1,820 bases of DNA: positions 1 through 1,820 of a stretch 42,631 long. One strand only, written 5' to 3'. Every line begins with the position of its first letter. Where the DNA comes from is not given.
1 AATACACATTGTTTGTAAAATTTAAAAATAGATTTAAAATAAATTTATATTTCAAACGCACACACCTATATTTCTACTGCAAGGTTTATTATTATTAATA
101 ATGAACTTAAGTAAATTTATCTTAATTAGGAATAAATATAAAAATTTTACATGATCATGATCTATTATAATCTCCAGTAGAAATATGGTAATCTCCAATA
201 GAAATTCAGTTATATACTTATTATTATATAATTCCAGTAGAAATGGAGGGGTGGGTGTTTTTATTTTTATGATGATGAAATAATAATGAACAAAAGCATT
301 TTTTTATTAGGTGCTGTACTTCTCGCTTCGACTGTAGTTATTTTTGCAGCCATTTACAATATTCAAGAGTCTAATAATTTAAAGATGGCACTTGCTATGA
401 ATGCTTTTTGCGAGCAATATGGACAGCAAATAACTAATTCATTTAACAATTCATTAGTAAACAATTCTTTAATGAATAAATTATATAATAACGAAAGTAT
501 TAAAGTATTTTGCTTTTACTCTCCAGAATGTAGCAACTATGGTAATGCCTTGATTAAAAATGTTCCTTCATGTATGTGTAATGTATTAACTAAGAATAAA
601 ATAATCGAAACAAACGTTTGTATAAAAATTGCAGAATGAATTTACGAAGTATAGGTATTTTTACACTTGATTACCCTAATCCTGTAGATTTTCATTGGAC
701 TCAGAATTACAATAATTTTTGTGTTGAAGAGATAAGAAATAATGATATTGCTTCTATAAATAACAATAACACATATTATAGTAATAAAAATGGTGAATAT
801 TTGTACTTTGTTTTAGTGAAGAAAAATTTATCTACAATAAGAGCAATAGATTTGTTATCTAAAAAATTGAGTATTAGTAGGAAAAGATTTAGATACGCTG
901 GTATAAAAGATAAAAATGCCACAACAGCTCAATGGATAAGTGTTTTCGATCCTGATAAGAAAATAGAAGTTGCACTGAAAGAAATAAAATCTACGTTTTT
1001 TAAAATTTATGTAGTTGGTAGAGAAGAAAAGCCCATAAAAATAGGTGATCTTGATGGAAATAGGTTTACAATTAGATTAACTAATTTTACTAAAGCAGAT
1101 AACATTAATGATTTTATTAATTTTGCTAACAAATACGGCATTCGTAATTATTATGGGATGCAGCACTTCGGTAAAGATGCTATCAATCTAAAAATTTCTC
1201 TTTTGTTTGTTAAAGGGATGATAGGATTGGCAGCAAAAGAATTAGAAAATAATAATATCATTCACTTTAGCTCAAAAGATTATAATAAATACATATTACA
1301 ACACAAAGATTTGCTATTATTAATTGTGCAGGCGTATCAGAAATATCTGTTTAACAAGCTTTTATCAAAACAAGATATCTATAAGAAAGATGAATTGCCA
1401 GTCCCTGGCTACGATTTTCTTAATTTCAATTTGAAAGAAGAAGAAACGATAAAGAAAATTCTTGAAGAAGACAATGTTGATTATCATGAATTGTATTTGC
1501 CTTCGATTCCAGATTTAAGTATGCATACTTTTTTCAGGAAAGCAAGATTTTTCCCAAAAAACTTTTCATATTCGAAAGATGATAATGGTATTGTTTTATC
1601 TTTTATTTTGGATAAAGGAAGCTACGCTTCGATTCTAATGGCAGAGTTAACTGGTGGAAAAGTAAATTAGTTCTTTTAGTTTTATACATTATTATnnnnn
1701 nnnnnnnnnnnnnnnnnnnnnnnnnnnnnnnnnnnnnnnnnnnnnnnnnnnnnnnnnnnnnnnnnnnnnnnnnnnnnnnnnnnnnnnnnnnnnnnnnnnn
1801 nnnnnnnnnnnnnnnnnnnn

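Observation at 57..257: Inverted ORB-like boxes with G-strings around a ~15% GC spacer: candidate replication origin at the window edge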

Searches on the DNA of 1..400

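Call 47: search_rna_families(source=window, start=1, end=400, threshold=evalue, max_evalue=1)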
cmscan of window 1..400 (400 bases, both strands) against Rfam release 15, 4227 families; matches with E-value up to 1: 1.
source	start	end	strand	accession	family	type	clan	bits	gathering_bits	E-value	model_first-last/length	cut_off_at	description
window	171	243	-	RF00086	SNORD27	Gene; snRNA; snoRNA; CD-box;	-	22.2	52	0.24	1-71/71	no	Small nucleolar RNA SNORD27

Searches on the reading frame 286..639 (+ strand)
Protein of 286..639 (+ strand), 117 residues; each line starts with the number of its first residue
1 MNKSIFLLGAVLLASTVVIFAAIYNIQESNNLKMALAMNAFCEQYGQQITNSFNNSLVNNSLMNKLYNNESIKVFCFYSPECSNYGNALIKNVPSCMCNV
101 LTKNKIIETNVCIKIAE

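Call 7: search_protein_families(library=pfam, proteins=[window:286-639:+])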
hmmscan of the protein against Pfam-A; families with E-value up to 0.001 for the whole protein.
window:286-639:+ (117 aa): 0 families

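Call 9: find_encoding_contigs(protein=window:286-639:+, flank=10000, max_places=6)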
Protein window:286-639:+ (117 aa): no gene with exactly this product is on record in the collection.

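Call 60: search_protein_families(library=ncbifam, proteins=[window:286-639:+], max_evalue=0.01)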
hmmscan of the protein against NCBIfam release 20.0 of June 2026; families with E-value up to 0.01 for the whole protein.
window:286-639:+ (117 aa): 0 families

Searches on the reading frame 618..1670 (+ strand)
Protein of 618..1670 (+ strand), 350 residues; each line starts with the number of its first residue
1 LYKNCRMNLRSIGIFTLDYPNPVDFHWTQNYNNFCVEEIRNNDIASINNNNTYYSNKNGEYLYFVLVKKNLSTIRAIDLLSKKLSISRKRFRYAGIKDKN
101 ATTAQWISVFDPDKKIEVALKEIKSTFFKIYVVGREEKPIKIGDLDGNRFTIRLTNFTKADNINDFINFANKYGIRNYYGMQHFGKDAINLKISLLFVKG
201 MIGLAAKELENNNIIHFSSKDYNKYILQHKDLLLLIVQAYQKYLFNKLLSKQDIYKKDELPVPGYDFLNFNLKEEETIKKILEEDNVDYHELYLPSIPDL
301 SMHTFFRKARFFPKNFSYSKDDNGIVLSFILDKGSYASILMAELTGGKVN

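Call 7: search_protein_families(library=pfam, proteins=[window:618-1670:+])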
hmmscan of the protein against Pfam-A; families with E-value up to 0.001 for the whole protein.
window:618-1670:+ (350 aa): 1 family
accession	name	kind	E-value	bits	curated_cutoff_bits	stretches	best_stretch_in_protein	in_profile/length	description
PF01142.23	TruD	-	7.7e-54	183.5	27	2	29-207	20-194/412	tRNA pseudouridine synthase D (TruD)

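Call 8: find_encoding_contigs(protein=window:618-1670:+, flank=10000, max_places=6)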
Protein window:618-1670:+ (350 aa): no gene with exactly this product is on record in the collection.

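Call 10: find_encoding_contigs(protein=window:636-1670:+, flank=10000, max_places=6)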
Protein window:636-1670:+ (344 aa): no gene with exactly this product is on record in the collection.

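Call 12: find_related_loci(query=window:636-1670:+, collection=genome_contigs, flank=10000)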
Query window:636-1670:+ (344 aa) in genome_contigs; peptide patterns used: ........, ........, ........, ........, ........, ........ (x = any residue, [..] = any of these).
99 stretches matched a pattern, but none encodes a relative of the query by tblastn (E <= 1e-3).

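Call 15: find_homologous_proteins(query=window:636-1670:+)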
Query window:636-1670:+ (344 aa): 21 proteins with E <= 0.001 among 3803 candidates.
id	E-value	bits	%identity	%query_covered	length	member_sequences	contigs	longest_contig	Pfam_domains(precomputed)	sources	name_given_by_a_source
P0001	1.6e-224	762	100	100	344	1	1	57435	PF01142.24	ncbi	-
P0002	8.1e-94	333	50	100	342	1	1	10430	PF01142.24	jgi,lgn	jgi:tRNA pseudouridine13 synthase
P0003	4.4e-32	130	32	91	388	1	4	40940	PF01142.24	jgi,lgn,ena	-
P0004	5.9e-32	129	32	91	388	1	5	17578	PF01142.24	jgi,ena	-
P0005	7.7e-31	126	31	98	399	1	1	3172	PF01142.24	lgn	-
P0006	1.1e-29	122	32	83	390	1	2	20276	PF01142.24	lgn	-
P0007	1.2e-28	119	31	94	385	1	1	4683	PF01142.24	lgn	-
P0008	5.6e-24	103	28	84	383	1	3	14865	PF01142.24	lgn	-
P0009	3.9e-21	94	31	85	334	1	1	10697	PF01142.24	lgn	-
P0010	2.6e-19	88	25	94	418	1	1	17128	PF01142.24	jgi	-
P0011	1.5e-17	82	31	91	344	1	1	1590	PF01142.24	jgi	-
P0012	2.8e-17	81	32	82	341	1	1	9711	PF01142.24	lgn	-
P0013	8.1e-17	80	28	94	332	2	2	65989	PF01142.24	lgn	-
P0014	3.6e-16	78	26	92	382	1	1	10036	PF01142.24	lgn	-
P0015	4.6e-15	74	26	85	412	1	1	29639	PF01142.24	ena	-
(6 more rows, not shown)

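Call 17: find_encoding_contigs(protein=P0001, flank=10000, max_places=4)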
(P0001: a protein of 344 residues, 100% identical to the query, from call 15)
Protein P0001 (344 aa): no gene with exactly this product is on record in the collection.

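Call 18: find_encoding_contigs(protein=P0002, flank=10000, max_places=4)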
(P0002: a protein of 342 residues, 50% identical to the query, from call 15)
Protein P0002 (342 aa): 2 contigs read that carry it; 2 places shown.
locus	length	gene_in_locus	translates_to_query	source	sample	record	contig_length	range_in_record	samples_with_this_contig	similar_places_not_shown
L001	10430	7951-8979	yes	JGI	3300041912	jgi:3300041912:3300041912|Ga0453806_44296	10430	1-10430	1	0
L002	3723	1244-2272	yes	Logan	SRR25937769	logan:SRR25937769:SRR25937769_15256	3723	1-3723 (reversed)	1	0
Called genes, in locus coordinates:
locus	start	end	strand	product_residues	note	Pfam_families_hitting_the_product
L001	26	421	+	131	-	PF13304:AAA_21, PF02463:SMC_N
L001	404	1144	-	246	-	PF00398:RrnaAD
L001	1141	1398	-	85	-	-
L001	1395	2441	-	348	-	PF01368:DHH (weak), PF02272:DHHA1 (weak)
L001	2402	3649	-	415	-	PF13393:tRNA-synt_His, PF00587:tRNA-synt_2b (weak), PF03129:HGTP_anticodon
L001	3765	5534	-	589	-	PF01935:DUF87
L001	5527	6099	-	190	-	-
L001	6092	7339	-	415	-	PF13191:AAA_16 (faint), PF13401:AAA_22, PF22703:Cdc6_lid, PF09079:WHD_Cdc6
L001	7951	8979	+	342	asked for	PF01142:TruD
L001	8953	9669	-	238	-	-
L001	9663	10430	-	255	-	?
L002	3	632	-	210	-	?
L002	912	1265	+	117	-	-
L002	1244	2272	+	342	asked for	PF01142:TruD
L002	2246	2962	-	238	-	-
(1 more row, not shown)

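Call 23: find_homologous_proteins(query=L001:6092-7339:-)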
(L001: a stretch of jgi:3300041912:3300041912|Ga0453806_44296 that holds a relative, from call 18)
Query L001:6092-7339:- (415 aa): 768 proteins with E <= 0.001 among 8000 candidates; the best 120 are listed.
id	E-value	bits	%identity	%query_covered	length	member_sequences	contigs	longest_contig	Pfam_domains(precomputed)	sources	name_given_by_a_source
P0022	2.4e-260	881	100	100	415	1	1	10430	PF22703.3,PF13401.13,PF09079.18,PF13191.13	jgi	jgi:cell division control protein 6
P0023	1.4e-157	543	61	98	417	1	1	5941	PF22703.3,PF22606.3,PF13401.13,PF09079.18,PF13191.13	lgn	-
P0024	1.0e-144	501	56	99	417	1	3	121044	PF22703.3,PF22606.3,PF13401.13,PF01637.25,PF09079.18,PF13191.13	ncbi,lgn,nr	ncbi:MAG: AAA family ATPase [Candidatus Rehaiarchaeum fermentans]|nr:AAA family ATPase [Candidatus R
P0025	1.2e-144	501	56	99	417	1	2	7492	PF22703.3,PF22606.3,PF13401.13,PF01637.25,PF09079.18,PF13191.13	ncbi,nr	ncbi:MAG: AAA family ATPase [Candidatus Rehaiarchaeum fermentans]|nr:AAA family ATPase [Candidatus R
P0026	5.7e-144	498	55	99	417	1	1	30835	PF22703.3,PF22606.3,PF13401.13,PF01637.25,PF09079.18,PF13191.13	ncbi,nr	ncbi:MAG: AAA family ATPase [Candidatus Rehaiarchaeum fermentans]|nr:AAA family ATPase [Candidatus R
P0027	1.7e-143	497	55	99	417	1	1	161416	PF22703.3,PF22606.3,PF13401.13,PF01637.25,PF09079.18,PF13191.13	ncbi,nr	ncbi:MAG: AAA family ATPase [Candidatus Parvarchaeota archaeon]|nr:AAA family ATPase [Candidatus Reh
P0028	1.5e-142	494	55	98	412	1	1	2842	PF22703.3,PF22606.3,PF13401.13,PF01637.25,PF09079.18,PF13191.13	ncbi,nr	ncbi:MAG: AAA family ATPase, partial [Candidatus Rehaiarchaeum fermentans]|nr:AAA family ATPase [Can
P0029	2.8e-117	411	49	99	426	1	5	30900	PF22703.3,PF00004.36,PF13401.13,PF01637.25,PF05621.18,PF09079.18,PF13191.13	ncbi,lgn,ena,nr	ncbi:MAG: AAA family ATPase [Candidatus Parvarchaeota archaeon]|nr:AAA family ATPase [Candidatus Par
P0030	3.3e-117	410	50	97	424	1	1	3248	PF22703.3,PF00004.36,PF13401.13,PF01637.25,PF05621.18,PF09079.18,PF13191.13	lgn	-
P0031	4.7e-117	410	48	97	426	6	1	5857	PF22703.3,PF00004.36,PF13401.13,PF01637.25,PF05621.18,PF09079.18,PF13191.13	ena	-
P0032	1.8e-115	405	49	98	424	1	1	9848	PF22703.3,PF00004.36,PF13401.13,PF01637.25,PF05621.18,PF09079.18,PF13191.13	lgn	-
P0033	1.6e-114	402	47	98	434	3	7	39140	PF22703.3,PF00004.36,PF13401.13,PF09079.18,PF13191.13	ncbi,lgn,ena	-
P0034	2.0e-113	398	49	97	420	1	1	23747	PF22703.3,PF00004.36,PF13401.13,PF01637.25,PF05621.18,PF09079.18,PF13191.13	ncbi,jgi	-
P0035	2.0e-113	398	48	98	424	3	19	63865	PF22703.3,PF00004.36,PF13401.13,PF01637.25,PF09079.18,PF13191.13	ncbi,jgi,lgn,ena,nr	ncbi:MAG: AAA family ATPase [Candidatus Parvarchaeota archaeon]|jgi:cell division control protein 6|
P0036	3.1e-113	397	48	99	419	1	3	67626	PF22703.3,PF00004.36,PF13401.13,PF01637.25,PF05621.18,PF09079.18,PF13191.13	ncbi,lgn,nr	ncbi:AAA family ATPase [Candidatus Parvarchaeota archaeon]|nr:AAA family ATPase [Candidatus Parvarch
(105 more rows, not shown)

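Call 24: find_encoding_contigs(protein=P0023, flank=6000, max_places=3)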
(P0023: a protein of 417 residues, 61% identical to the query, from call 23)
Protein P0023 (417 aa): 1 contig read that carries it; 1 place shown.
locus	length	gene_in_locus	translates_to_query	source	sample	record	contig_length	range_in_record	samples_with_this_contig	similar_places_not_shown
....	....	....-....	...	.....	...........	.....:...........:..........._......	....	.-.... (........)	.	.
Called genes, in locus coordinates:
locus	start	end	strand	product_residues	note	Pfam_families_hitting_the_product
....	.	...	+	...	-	?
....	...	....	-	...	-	-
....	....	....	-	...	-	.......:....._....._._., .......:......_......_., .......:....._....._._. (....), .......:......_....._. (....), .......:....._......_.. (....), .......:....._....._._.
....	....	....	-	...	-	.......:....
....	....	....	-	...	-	-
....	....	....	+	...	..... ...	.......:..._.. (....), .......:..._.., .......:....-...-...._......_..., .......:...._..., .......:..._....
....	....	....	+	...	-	-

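Call 25: find_encoding_contigs(protein=P0024, flank=10000, max_places=3)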
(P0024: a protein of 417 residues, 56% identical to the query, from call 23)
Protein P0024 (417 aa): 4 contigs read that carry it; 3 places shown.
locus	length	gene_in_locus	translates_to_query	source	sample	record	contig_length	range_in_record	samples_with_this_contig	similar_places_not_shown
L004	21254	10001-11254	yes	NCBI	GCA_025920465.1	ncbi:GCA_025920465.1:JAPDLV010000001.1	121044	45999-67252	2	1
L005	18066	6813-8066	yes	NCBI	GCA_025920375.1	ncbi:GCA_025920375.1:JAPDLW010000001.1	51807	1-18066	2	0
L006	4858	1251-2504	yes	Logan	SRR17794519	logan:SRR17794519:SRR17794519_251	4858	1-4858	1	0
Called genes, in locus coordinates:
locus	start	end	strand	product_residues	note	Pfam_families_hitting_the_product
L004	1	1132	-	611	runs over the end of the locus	PF02518:HATPase_c (faint), PF13589:HATPase_c_3 (faint), PF09239:Topo-VIb_trans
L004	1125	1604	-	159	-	PF21800:KH_KRR1_2nd, PF22891:KH_PNO1_2nd, PF00013:KH_1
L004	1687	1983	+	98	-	-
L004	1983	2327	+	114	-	-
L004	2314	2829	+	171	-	PF01923:Cob_adeno_trans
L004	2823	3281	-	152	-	PF04073:tRNA_edit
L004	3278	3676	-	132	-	PF00380:Ribosomal_S9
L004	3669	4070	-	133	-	PF00572:Ribosomal_L13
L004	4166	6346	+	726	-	PF00009:GTP_EFTU, PF03144:GTP_EFTU_D2, PF22042:EF-G_D2, PF14492:EFG_III, PF03764:EFG_IV, PF00679:EFG_C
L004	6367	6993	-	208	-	-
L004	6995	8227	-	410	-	PF13506:Glyco_transf_21 (weak), PF00535:Glycos_transf_2, PF13641:Glyco_tranf_2_3, PF01644:Chitin_synth_1 (faint), PF13632:Glyco_trans_2_3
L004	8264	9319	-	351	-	PF01142:TruD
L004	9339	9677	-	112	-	-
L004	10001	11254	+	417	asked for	PF01637:ATPase_2 (weak), PF13191:AAA_16 (faint), PF13401:AAA_22, PF22606:Cdc6-ORC-like_ATPase_lid (weak), PF22703:Cdc6_lid, PF09079:WHD_Cdc6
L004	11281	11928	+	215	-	-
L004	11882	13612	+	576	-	-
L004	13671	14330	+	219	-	-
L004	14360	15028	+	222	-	PF00483:NTP_transferase, PF12804:NTP_transf_3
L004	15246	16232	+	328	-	PF00535:Glycos_transf_2, PF10111:Glyco_tranf_2_2 (weak)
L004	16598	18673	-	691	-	PF05317:Thermopsin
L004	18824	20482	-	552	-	PF00750:tRNA-synt_1d, PF05746:DALR_1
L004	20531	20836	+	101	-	PF01253:SUI1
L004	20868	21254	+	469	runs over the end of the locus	PF00149:Metallophos, PF04042:DNA_pol_E_B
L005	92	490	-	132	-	PF00380:Ribosomal_S9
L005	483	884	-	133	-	PF00572:Ribosomal_L13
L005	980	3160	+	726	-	PF00009:GTP_EFTU, PF03144:GTP_EFTU_D2, PF22042:EF-G_D2, PF14492:EFG_III, PF03764:EFG_IV, PF00679:EFG_C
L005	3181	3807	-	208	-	-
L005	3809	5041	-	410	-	PF13506:Glyco_transf_21 (weak), PF00535:Glycos_transf_2, PF13641:Glyco_tranf_2_3, PF01644:Chitin_synth_1 (faint), PF13632:Glyco_trans_2_3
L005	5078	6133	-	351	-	PF01142:TruD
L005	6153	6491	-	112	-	-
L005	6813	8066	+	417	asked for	PF01637:ATPase_2 (weak), PF13191:AAA_16 (faint), PF13401:AAA_22, PF22606:Cdc6-ORC-like_ATPase_lid (weak), PF22703:Cdc6_lid, PF09079:WHD_Cdc6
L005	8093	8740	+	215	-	-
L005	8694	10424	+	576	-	-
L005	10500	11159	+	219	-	-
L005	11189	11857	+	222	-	PF00483:NTP_transferase, PF12804:NTP_transf_3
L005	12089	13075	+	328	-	PF00535:Glycos_transf_2, PF10111:Glyco_tranf_2_2 (weak)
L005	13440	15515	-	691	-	PF05317:Thermopsin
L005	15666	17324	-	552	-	PF00750:tRNA-synt_1d, PF05746:DALR_1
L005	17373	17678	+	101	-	PF01253:SUI1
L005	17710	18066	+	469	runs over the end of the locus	PF00149:Metallophos, PF04042:DNA_pol_E_B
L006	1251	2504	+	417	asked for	PF01637:ATPase_2 (weak), PF13191:AAA_16 (faint), PF13401:AAA_22, PF22606:Cdc6-ORC-like_ATPase_lid (weak), PF22703:Cdc6_lid, PF09079:WHD_Cdc6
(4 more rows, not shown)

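Call 41: search_solved_structures(query=P0022, max_evalue=0.00001)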
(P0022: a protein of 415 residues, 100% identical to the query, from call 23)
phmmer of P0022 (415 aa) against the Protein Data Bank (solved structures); distinct sequences matched with E-value up to 0.00001: 20.
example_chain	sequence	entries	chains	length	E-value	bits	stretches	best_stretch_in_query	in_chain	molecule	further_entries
2v1u_A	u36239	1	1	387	1.2e-77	265.2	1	24-394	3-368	CELL DIVISION CONTROL PROTEIN 6 HOMOLOG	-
2qby_A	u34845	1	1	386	9.2e-75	255.7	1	25-399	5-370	Cell division control protein 6 homolog 1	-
2qby_B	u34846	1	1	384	1.2e-44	156.6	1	55-393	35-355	Cell division control protein 6 homolog 3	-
1fnn_A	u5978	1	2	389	2e-19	73.6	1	35-403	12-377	CELL DIVISION CONTROL PROTEIN 6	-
8s0e_G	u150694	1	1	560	2.2e-19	73.4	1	30-287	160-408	Cell division control protein 6 homolog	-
8rwv_F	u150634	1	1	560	2.7e-19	73.1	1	31-286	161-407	Cell division control protein 6 homolog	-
5uj7_A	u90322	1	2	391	2.1e-16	63.7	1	33-369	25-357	Origin recognition complex subunit 1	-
7jpo_A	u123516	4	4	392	2.1e-16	63.6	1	33-369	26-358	Origin recognition complex subunit 1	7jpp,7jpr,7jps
5ujm_A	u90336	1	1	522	5.1e-16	62.4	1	33-369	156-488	Origin recognition complex subunit 1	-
7ctf_A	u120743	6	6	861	1.7e-15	60.7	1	33-369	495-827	Origin recognition complex subunit 1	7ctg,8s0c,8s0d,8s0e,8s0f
4xgc_A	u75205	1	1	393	1.8e-15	60.6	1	29-330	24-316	Origin recognition complex subunit 1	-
8rwv_A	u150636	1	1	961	2.1e-15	60.3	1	33-369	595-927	Origin recognition complex subunit 1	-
5v8f_A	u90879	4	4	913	2.7e-15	60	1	15-246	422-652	Origin recognition complex subunit 1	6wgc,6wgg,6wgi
5zr1_A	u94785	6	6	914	2.7e-15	60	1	15-246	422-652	Origin recognition complex subunit 1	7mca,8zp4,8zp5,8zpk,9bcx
7tjf_A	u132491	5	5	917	2.7e-15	60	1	15-246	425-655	Origin recognition complex subunit 1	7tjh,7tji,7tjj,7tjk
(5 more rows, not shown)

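Call 51: find_related_loci(query=A2, collection=metagenome_contigs, flank=3000)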
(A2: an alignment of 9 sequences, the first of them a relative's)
Query A2 (415 aa) in metagenome_contigs; peptide patterns used: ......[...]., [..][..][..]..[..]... (x = any residue, [..] = any of these).
600 stretches matched a pattern (row limit reached: there are more); 502 encode a relative of the query (tblastn E <= 1e-3); the best 80 are kept; 80 distinct loci.
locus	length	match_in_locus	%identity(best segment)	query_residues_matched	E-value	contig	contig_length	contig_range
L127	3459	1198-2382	43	13-410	5e-99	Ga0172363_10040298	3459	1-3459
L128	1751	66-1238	41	13-407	2e-101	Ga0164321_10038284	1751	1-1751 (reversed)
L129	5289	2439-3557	43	26-406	2e-95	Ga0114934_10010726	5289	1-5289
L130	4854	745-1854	43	22-394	1e-95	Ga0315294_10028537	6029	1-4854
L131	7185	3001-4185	42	9-407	3e-95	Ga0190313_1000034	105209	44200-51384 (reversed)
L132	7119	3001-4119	42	22-398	4e-95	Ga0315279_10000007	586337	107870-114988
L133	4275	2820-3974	44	16-414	3e-95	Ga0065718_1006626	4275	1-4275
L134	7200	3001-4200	40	2-406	1e-94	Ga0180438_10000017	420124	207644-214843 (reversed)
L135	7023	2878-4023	41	22-406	8e-95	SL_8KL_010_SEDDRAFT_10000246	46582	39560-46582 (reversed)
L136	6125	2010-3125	42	23-398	7e-95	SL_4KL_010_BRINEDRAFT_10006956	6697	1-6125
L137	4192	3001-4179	42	15-410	1e-94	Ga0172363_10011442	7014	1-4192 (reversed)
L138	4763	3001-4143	42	23-407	2e-94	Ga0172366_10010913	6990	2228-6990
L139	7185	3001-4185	41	13-410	4e-94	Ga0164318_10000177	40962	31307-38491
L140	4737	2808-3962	41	22-410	1e-93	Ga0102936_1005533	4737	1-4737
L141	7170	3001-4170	41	4-398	1e-93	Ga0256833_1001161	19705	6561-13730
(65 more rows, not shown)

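Call 60: search_protein_families(library=ncbifam, proteins=[P0022], max_evalue=0.01)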
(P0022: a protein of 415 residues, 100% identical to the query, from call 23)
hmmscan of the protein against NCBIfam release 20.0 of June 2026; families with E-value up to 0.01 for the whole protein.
P0022 (415 aa): 5 families
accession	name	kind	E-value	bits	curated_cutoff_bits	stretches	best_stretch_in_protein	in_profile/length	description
NF001625.0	PRK00411.1-3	equivalog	1.9e-108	362.8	501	1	17-396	11-386/415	ORC1-type DNA replication protein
TIGR02928.1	TIGR02928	subfamily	7.9e-108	360.6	181.3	1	27-392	2-366/366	orc1/cdc6 family replication initiation protein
NF001624.0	PRK00411.1-2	subfamily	3.6e-65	220.3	354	1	24-397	11-366/374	ORC1-type DNA replication protein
NF001623.0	PRK00411.1-1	equivalog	4e-54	183.9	311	1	13-406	5-399/411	ORC1-type DNA replication protein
NF001626.0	PRK00411.1-5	equivalog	2.5e-42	145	417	1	19-396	9-367/374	ORC1-type DNA replication protein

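Call 61: list_cluster_members(proteins=[P0001])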
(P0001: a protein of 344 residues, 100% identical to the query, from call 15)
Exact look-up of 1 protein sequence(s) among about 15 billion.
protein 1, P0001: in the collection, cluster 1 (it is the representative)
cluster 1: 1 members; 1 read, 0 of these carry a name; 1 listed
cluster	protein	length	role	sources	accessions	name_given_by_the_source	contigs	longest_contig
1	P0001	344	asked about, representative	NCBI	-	-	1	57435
